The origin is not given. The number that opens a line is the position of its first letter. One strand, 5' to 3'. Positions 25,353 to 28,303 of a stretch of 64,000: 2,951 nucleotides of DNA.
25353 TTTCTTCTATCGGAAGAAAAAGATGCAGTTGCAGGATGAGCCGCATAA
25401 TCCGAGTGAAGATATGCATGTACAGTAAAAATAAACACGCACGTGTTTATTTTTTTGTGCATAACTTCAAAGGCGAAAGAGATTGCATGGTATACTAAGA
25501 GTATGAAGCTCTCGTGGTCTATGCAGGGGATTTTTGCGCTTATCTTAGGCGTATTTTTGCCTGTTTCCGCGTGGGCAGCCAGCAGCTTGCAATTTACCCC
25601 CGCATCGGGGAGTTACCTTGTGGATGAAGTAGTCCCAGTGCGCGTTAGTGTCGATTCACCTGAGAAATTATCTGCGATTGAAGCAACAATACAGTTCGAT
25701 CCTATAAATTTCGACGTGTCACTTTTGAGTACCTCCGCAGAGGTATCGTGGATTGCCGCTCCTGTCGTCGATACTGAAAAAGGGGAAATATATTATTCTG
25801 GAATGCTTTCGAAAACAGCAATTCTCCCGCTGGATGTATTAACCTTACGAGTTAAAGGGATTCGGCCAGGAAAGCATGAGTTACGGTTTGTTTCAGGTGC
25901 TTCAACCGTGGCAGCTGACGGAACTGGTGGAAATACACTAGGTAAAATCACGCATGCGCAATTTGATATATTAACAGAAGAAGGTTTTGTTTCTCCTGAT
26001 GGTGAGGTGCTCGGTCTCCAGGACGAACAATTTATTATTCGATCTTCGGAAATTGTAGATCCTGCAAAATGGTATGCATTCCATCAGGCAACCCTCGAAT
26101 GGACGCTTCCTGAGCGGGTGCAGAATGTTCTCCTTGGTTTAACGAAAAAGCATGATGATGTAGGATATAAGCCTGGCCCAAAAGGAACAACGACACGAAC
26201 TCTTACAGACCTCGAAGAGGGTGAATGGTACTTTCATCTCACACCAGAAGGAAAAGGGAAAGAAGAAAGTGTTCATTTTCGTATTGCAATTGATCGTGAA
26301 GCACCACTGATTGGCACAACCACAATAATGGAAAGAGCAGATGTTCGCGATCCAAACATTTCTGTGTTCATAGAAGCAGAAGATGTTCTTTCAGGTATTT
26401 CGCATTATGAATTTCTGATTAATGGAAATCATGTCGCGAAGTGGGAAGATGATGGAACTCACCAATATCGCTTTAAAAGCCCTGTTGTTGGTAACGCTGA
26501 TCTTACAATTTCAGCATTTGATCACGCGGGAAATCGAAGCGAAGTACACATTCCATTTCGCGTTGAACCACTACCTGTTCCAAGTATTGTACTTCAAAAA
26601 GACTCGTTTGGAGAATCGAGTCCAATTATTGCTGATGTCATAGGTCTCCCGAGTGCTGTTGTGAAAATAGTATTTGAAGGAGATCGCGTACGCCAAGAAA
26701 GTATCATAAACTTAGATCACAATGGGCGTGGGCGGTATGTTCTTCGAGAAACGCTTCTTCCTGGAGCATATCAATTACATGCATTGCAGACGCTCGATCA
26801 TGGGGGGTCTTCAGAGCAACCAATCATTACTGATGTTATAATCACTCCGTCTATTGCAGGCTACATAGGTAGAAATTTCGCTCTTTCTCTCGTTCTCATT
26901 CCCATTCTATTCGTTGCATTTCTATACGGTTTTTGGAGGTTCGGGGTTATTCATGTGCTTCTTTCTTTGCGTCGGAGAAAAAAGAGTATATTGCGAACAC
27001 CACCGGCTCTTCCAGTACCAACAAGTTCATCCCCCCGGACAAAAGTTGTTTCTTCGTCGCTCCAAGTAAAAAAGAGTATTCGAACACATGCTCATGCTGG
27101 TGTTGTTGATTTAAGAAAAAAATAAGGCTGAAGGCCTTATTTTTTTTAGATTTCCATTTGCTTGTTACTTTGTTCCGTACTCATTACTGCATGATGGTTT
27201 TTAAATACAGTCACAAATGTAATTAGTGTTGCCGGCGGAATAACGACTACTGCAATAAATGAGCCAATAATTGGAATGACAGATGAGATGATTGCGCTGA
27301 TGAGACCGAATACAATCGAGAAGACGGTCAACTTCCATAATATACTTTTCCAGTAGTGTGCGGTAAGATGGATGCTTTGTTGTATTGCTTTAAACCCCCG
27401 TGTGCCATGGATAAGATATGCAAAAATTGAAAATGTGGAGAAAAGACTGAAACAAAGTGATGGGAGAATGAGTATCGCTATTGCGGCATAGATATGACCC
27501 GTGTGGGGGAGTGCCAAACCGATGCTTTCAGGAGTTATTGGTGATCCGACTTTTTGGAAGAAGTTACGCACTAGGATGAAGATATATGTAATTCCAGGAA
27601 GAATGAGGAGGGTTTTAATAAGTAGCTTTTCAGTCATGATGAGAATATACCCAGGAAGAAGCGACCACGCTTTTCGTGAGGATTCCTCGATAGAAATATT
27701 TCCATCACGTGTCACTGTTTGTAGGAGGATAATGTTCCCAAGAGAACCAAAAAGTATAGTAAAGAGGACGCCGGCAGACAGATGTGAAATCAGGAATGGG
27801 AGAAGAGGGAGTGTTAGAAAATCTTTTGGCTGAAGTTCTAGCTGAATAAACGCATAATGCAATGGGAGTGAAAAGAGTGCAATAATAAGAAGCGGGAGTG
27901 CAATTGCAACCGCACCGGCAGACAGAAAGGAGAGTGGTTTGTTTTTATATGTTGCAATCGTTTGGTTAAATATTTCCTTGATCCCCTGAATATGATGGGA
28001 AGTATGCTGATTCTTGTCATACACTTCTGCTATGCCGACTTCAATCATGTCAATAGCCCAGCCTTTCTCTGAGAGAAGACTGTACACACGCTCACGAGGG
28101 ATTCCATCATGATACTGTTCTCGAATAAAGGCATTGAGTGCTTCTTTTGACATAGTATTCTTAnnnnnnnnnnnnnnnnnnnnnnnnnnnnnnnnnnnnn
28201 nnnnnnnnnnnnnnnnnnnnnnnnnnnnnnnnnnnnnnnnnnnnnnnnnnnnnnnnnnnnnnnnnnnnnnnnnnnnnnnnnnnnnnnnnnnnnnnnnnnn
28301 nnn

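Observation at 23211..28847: Cohesin-dockerin module locus: a dockerin protein, two membrane-anchored cohesin proteins, and a cohesin+dockerin adaptor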

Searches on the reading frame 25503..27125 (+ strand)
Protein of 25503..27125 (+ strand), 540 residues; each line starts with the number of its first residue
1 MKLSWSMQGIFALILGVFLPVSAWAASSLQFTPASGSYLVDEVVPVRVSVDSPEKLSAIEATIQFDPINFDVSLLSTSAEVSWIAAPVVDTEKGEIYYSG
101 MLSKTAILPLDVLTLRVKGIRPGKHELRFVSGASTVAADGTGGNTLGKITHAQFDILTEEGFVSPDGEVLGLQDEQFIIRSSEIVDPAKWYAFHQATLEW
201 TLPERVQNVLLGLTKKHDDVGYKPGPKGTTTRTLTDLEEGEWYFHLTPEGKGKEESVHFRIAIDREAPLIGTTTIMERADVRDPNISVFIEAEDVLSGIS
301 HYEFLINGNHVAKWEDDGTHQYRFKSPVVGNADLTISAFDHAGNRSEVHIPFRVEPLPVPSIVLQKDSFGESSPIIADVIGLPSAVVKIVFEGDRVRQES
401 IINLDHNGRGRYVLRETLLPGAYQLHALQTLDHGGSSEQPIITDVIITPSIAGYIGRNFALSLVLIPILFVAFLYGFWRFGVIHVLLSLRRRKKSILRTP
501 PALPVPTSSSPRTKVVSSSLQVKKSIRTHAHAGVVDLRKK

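Call 3: search_protein_families(library=pfam, proteins=[window:25503-27125:+], max_evalue=1)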
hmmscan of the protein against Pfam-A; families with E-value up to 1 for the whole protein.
window:25503-27125:+ (540 aa): 3 families
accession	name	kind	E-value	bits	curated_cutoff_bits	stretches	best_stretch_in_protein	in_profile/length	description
PF17957.7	Big_7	-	0.055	14.6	24.1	1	284-335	18-67/70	Bacterial Ig domain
PF19077.6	Big_13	-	0.12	13.4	27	0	312-354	56-100/102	Bacterial Ig-like domain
PF00963.24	Cohesin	-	0.19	12.3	24.1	1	40-83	12-55/139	Cohesin domain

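Call 19: find_homologous_proteins(query=window:25503-27125:+)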
Query window:25503-27125:+ (540 aa): 18 proteins with E <= 0.001 among 8000 candidates.
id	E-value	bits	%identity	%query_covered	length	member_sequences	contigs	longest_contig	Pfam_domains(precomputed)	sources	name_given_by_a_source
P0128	0.0e+0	1209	100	100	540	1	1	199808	-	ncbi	-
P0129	6.3e-227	773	75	81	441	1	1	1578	-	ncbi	-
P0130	5.9e-224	763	75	81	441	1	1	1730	-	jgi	jgi:hypothetical protein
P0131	5.3e-183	628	54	98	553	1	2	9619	-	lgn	-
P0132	6.3e-177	608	53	99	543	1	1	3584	-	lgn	-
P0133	1.6e-170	587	50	98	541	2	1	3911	-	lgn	-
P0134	3.8e-166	572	51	98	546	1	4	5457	-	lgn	-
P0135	1.2e-161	557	49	98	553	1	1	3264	PF19077.7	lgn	-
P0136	8.8e-161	554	49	98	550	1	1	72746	PF19077.7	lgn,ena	-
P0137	3.2e-160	553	49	98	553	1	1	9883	-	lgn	-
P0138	1.2e-158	547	48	98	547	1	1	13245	-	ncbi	-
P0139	2.4e-158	546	48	98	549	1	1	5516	-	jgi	jgi:hypothetical protein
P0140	3.5e-158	546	48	98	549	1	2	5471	-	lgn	-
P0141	3.8e-156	539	49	98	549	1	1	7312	-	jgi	jgi:hypothetical protein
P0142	2.6e-155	536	48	98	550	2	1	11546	PF19077.7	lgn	-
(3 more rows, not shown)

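Call 22: search_solved_structures(query=A3, max_evalue=1, show_alignments=2)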
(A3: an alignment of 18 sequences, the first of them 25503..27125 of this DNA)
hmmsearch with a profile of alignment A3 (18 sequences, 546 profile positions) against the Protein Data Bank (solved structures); distinct sequences matched with E-value up to 1: 6.
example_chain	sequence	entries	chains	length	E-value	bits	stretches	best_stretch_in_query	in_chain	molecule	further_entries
3p6i_A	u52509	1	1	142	0.03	15.8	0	319-370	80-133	de novo designed beta-trefoil architecture with symmetric primary structure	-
3snv_A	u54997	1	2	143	0.06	14.8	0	340-371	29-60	Symfoil-4T/Permutation #1 synthetic protein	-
3o4b_A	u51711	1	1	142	0.23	12.8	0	319-371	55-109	de novo designed beta-trefoil architecture with symmetric primary structure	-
3p6j_A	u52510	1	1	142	0.38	12.2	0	319-371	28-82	de novo designed beta-trefoil architecture with symmetric primary structure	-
3o49_A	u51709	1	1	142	0.55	11.6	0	340-370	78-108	de novo designed beta-trefoil architecture with symmetric primary structure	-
3o4c_A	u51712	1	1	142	0.71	11.2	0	340-371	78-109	de novo designed beta-trefoil architecture with symmetric primary structure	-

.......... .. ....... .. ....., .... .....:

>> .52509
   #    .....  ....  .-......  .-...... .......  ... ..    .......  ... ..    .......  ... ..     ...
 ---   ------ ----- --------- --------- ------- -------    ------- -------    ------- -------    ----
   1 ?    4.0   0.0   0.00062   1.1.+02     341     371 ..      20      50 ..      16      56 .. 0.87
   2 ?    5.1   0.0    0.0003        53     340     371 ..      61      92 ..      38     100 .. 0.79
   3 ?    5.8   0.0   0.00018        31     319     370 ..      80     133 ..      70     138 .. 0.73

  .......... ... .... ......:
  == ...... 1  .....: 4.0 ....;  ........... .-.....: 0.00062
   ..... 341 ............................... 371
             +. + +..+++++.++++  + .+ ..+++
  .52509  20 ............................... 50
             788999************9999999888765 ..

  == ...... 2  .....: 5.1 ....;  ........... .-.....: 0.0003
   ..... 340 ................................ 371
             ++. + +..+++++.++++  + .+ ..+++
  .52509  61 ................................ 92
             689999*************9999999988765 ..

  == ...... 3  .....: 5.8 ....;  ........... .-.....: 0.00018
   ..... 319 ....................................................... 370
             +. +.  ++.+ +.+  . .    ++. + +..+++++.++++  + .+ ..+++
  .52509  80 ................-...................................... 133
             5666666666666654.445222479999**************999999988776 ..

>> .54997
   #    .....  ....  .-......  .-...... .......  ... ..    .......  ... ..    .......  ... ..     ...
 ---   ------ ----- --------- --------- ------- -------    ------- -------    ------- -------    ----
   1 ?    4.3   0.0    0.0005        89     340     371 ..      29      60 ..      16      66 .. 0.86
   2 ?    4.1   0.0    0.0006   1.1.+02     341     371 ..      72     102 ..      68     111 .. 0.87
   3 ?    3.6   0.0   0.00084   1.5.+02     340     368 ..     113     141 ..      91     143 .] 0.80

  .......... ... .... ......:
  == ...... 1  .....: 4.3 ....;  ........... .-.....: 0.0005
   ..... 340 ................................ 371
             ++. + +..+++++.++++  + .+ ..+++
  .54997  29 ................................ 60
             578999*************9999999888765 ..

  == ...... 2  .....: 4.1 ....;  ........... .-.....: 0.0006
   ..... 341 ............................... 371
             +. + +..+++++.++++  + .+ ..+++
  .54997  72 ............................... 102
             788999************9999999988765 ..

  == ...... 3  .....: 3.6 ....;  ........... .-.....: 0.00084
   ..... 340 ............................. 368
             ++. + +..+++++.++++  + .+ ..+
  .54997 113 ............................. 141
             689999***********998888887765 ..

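Call 50: search_protein_families(library=ncbifam, proteins=[window:25503-27125:+], max_evalue=0.1)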
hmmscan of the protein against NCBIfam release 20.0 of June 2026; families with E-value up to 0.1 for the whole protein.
window:25503-27125:+ (540 aa): 1 family
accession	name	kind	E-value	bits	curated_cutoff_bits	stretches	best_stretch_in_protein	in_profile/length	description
NF047446.1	barrel_OmpL47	domain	7e-06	26.4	40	1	287-348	6-61/68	OmpL47-type beta-barrel domain-containing protein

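Call 64: search_protein_families(library=pfam, alignment_id=A7, max_evalue=0.01)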
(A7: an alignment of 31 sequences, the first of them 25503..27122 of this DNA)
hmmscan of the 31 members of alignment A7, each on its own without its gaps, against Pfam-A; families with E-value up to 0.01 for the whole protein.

A. member 1, window:25503-27122:+ (540 aa): 0 families

B. families by the number of members that match (of 31 scanned): 29 families (the first 25 are shown)
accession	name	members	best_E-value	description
PF19077.6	Big_13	30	9.1e-15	Bacterial Ig-like domain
PF00963.24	Cohesin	21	5.9e-09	Cohesin domain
PF17936.7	Big_6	7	1e-05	Bacterial Ig domain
PF00801.26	PKD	4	0.00015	PKD domain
PF15418.12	DUF4625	3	0.005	Domain of unknown function (DUF4625)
PF13620.12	CarboxypepD_reg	2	2.7e-06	Carboxypeptidase regulatory-like domain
PF02369.22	Big_1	2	0.00013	Bacterial Ig-like domain (group 1)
PF16403.11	Bact_surface_Ig-like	2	0.00096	Bacterial surface protein, Ig-like domain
PF24893.1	DUF7743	2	0.00097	Domain of unknown function (DUF7743)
PF24421.1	Ig_J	2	0.0011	Tip attachment protein J, Ig-like domain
PF09136.16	Glucodextran_B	2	0.0014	Glucodextranase, domain B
PF17957.7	Big_7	2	0.002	Bacterial Ig domain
PF02403.27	Seryl_tRNA_N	2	0.003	Seryl-tRNA synthetase N-terminal domain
PF22433.2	MtxA_IG-like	2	0.0032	Magnetotaxis protein MtxA, Immunoglobulin-like domain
PF10670.15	DUF4198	2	0.0034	Domain of unknown function (DUF4198)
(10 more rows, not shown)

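Call 89: search_solved_structures(query=A7, max_evalue=0.1, show_alignments=1)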
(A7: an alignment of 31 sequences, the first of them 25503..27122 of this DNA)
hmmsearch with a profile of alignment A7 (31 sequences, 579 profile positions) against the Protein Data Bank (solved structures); distinct sequences matched with E-value up to 0.1: 14.
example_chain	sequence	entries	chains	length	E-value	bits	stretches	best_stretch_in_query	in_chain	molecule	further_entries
2yn3_A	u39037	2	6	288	1e-09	40.3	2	341-463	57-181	PUTATIVE INNER MEMBRANE PROTEIN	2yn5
4m03_A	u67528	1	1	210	0.00019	22.9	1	330-397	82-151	Serine-rich adhesin for platelets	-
2oz4_A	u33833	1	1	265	0.0058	18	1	333-401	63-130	Intercellular adhesion molecule 1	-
1p53_A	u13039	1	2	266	0.0059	18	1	333-401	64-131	Intercellular adhesion molecule-1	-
6m3a_A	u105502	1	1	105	0.013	16.9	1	384-456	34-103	Biofilm-associated surface protein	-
1z7z_I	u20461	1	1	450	0.013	16.8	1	333-401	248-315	Intercellular adhesion molecule-1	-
7bg7_B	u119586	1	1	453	0.014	16.8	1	333-401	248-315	Intercellular adhesion molecule 1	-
3c12_A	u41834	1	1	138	0.019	16.3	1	411-463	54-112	Flagellar protein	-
9jc1_A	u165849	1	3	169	0.025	15.9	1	472-572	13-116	ATP synthase subunit b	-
6n2y_b2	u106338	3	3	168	0.03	15.7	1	472-572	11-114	ATP synthase subunit b | Bacillus PS3 ATP synthase subunit b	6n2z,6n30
5m2o_A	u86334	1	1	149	0.043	15.1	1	44-91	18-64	Putative cellulosomal scaffoldin protein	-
5aoz_A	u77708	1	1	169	0.043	15.1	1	44-91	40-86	PUTATIVE CELLULOSOMAL SCAFFOLDIN PROTEIN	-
9jc1_B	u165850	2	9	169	0.047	15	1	472-572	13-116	ATP synthase subunit b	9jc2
2ds4_A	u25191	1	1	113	0.075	14.3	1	390-452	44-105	Tripartite motif protein 45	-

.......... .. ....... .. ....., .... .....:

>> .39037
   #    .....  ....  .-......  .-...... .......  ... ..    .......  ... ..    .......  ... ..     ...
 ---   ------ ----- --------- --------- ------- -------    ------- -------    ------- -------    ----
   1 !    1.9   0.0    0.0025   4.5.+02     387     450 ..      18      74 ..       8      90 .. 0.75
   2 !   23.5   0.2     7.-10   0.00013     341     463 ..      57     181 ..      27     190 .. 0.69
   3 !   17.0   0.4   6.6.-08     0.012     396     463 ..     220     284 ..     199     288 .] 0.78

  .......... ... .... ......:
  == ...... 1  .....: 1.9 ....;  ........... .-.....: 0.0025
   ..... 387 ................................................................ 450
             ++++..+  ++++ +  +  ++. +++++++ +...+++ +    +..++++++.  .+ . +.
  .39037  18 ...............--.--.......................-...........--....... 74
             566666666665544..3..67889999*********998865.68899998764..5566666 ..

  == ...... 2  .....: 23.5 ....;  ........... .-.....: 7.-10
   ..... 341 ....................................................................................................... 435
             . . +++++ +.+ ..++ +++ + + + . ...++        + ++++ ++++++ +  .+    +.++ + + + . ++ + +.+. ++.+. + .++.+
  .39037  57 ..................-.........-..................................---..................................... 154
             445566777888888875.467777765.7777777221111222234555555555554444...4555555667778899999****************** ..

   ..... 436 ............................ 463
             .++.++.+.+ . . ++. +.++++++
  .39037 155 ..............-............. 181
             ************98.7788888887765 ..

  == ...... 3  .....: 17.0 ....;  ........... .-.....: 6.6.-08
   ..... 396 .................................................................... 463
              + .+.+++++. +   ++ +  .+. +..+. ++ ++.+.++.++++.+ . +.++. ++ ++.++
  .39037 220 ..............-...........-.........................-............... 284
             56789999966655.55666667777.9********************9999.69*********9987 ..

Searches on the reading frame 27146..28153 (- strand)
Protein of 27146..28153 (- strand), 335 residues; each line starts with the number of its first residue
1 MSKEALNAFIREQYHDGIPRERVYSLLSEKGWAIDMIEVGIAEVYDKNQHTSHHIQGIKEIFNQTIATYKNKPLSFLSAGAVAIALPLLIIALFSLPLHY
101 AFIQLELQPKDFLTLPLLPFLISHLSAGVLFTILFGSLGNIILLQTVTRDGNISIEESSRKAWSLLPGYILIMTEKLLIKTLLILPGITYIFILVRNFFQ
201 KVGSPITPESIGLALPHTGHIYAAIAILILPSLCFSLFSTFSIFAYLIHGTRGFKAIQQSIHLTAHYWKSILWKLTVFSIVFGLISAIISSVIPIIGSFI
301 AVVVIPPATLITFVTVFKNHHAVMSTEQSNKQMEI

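Call 3: search_protein_families(library=pfam, proteins=[window:27146-28153:-], max_evalue=1)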
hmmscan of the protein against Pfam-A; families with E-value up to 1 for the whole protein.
window:27146-28153:- (335 aa): 0 families

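Call 50: search_protein_families(library=ncbifam, proteins=[window:27146-28153:-], max_evalue=0.1)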
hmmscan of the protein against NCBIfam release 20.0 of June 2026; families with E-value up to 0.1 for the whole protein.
window:27146-28153:- (335 aa): 2 families
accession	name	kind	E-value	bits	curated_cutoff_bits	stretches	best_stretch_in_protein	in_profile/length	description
TIGR02140.1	permease_CysW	equivalog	0.00015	21.3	329.1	2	252-305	155-207/261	sulfate ABC transporter permease subunit CysW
NF041043.1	BPSS1780_fam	subfamily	0.072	12.3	90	1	195-317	112-234/247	BPSS1780 family membrane protein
